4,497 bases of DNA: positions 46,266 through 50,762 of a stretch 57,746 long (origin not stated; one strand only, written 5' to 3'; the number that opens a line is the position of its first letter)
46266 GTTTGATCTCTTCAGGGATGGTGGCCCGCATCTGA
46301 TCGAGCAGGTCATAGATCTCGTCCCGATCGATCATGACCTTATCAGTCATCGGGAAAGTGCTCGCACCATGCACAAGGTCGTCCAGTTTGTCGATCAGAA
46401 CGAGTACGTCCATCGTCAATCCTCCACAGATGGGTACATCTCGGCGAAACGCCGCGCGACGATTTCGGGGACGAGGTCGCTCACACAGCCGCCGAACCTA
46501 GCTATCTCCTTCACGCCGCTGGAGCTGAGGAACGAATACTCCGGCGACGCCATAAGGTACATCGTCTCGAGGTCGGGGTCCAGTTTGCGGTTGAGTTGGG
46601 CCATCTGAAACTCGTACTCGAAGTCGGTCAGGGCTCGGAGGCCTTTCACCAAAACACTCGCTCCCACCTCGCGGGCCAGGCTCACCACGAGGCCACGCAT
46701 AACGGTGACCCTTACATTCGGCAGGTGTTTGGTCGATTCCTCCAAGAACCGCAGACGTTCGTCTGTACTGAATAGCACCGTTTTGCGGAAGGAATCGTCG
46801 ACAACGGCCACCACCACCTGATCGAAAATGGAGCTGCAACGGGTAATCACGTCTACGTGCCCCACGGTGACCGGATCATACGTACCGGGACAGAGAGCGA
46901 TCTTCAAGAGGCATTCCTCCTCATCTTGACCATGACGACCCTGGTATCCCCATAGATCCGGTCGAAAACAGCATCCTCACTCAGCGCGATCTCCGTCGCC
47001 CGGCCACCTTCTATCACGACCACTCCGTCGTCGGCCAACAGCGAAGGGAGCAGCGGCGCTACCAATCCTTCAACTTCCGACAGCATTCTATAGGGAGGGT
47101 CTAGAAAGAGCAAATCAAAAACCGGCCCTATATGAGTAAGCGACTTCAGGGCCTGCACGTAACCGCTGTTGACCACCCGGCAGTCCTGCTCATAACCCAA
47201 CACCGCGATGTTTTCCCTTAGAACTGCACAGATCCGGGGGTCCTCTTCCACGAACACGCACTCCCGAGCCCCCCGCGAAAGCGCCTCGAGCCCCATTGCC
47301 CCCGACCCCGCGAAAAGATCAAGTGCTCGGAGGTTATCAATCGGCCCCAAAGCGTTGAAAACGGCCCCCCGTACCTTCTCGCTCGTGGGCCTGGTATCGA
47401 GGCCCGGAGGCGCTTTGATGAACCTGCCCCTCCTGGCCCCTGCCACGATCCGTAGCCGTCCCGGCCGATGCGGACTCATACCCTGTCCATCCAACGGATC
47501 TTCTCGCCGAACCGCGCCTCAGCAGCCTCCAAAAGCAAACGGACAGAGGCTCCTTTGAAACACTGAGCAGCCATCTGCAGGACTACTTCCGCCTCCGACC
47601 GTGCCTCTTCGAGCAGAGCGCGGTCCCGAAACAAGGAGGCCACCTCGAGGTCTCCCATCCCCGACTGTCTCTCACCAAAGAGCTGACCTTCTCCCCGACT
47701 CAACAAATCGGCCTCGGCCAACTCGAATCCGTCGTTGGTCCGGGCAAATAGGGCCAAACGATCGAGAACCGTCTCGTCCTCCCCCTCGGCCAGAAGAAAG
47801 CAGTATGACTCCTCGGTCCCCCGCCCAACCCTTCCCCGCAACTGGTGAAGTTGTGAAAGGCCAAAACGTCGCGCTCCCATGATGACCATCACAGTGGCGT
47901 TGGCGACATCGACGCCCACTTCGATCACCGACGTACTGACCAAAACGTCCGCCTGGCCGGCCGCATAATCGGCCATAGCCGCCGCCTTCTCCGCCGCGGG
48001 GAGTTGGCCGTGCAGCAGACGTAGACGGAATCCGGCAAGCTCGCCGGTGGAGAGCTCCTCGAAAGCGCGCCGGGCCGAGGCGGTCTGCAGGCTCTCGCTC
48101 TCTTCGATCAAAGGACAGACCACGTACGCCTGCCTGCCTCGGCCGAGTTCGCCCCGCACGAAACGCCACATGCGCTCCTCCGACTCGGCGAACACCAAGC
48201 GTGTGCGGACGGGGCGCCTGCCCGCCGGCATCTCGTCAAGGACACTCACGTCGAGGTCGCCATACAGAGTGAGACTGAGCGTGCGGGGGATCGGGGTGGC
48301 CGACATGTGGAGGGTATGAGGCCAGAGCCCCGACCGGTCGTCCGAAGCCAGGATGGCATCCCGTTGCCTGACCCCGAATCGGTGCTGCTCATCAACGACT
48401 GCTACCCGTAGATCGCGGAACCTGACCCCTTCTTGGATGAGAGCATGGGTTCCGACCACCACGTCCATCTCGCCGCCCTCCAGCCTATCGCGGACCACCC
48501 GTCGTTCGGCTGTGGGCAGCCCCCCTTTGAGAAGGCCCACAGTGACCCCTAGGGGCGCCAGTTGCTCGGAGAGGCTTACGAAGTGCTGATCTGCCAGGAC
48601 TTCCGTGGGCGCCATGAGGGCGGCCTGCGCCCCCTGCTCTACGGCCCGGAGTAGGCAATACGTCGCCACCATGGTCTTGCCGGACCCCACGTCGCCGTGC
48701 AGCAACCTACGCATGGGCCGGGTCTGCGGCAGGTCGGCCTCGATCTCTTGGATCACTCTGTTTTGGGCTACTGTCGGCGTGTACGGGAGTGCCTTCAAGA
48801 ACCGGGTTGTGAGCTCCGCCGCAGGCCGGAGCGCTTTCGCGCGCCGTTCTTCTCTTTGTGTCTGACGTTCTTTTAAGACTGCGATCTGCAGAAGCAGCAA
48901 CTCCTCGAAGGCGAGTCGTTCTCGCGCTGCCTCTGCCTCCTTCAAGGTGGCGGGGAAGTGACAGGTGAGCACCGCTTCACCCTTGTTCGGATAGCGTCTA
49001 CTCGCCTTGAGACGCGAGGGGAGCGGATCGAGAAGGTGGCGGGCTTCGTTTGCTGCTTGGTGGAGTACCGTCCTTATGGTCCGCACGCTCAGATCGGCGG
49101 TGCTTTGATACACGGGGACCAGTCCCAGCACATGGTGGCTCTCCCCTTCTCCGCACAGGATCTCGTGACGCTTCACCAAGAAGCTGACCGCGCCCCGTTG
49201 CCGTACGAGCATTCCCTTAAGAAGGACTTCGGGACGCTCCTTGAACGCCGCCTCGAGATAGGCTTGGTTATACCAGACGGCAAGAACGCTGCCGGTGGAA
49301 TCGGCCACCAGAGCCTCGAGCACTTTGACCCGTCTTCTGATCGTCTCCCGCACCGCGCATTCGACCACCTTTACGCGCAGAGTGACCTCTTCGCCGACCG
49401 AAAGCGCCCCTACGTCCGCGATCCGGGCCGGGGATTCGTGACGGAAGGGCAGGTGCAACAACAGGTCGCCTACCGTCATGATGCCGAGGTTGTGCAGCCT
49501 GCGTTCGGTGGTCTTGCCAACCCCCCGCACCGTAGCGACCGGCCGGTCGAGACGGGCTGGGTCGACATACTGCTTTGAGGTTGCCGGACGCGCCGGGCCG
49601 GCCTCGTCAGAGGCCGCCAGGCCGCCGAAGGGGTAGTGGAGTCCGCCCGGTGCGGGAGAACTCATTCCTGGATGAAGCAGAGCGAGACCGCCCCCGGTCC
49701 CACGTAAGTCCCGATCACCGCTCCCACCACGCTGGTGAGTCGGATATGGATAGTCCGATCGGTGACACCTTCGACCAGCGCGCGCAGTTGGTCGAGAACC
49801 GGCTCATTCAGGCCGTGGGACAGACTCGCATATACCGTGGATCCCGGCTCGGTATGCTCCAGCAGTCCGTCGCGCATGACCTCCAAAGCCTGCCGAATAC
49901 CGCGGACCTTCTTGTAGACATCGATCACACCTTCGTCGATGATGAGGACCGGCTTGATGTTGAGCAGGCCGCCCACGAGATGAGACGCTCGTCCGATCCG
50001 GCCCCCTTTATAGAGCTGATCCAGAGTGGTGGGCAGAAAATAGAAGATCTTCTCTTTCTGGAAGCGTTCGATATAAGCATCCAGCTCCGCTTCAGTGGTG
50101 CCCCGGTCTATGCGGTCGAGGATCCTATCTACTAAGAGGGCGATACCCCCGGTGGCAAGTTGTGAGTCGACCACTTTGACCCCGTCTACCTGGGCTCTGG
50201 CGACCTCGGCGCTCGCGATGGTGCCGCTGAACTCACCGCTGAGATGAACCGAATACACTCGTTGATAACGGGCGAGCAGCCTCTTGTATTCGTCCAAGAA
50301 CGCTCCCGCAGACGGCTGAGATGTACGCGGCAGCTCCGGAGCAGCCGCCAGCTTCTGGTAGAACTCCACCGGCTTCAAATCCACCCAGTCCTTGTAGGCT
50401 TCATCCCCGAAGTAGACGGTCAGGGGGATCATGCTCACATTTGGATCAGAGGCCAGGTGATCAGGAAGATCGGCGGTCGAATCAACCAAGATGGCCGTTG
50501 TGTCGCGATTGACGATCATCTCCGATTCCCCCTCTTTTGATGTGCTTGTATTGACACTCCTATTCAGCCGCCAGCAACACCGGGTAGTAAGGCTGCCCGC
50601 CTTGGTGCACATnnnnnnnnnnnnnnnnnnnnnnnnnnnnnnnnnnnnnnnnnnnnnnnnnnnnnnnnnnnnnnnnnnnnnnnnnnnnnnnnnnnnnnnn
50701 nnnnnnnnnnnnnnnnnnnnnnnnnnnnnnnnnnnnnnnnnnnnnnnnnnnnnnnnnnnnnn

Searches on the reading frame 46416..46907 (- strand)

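Call 29: search_protein_families(library=pfam, proteins=[window:46416-46907:-], max_evalue=0.0001)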
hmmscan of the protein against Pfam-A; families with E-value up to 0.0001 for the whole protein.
window:46416-46907:- (163 aa): 1 family
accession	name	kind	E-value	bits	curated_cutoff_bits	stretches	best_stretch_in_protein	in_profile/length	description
PF01467.32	CTP_transf_like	-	1.7e-22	80.5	21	1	5-134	1-132/133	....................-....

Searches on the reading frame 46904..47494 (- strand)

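Call 29: search_protein_families(library=pfam, proteins=[window:46904-47494:-], max_evalue=0.0001)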
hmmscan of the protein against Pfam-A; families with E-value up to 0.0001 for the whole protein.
window:46904-47494:- (196 aa): 1 family
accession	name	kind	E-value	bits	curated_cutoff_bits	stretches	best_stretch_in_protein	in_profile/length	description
PF03602.21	Cons_hypoth95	-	2.4e-43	148.4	24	1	14-186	1-178/182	Conserved hypothetical protein 95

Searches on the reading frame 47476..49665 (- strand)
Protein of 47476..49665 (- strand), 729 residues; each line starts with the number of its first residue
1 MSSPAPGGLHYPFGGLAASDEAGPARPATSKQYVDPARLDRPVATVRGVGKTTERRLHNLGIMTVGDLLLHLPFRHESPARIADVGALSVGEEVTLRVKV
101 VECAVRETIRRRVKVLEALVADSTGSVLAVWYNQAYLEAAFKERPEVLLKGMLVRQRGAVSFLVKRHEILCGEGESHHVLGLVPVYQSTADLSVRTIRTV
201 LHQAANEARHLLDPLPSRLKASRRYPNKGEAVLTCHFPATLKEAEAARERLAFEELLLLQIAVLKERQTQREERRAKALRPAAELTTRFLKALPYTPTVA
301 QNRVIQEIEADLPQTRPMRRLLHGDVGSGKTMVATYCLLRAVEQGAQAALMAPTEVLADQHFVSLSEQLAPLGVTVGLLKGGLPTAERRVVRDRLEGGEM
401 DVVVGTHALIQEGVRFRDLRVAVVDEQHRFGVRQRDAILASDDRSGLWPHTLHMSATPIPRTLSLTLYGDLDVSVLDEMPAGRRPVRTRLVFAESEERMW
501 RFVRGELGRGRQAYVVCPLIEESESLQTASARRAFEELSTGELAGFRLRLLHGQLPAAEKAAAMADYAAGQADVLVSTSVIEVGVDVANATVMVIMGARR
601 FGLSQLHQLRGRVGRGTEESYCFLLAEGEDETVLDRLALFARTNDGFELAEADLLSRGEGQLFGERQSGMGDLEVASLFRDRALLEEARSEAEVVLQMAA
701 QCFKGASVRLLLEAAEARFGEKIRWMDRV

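Call 29: search_protein_families(library=pfam, proteins=[window:47476-49665:-], max_evalue=0.0001)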
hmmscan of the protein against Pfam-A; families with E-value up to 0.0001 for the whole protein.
window:47476-49665:- (729 aa): 4 families
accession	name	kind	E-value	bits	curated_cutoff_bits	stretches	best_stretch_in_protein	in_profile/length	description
PF00271.37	Helicase_C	-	1.5e-21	77.2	23.5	1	508-615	13-108/110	Helicase conserved C-terminal domain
PF00270.35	DEAD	-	3.1e-19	69.8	26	1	301-462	4-163/167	DEAD/DEAH box helicase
PF17191.10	RecG_wedge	-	5.1e-18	65.6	23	1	46-203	5-157/162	RecG wedge domain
PF19833.4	RecG_dom3_C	-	1e-11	45.2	26.8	1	643-704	1-63/87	ATP-dependent DNA helicase RecG, domain 3, C-terminal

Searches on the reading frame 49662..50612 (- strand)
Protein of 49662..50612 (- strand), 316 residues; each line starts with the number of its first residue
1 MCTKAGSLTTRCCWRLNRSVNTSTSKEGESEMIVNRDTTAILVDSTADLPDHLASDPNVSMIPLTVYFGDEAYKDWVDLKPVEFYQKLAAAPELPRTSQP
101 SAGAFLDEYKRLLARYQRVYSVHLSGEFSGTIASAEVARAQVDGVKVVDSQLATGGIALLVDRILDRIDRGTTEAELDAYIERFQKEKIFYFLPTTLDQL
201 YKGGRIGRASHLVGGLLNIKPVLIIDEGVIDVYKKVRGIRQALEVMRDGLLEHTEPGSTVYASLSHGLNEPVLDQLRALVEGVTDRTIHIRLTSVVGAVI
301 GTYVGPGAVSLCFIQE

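Call 29: search_protein_families(library=pfam, proteins=[window:49662-50612:-], max_evalue=0.0001)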
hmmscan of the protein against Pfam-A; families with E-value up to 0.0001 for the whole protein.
window:49662-50612:- (316 aa): 1 family
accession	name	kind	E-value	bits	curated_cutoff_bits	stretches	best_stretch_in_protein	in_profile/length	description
PF02645.21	DegV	-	3.4e-67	227.2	27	1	39-315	2-279/280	Uncharacterised protein, DegV family COG1307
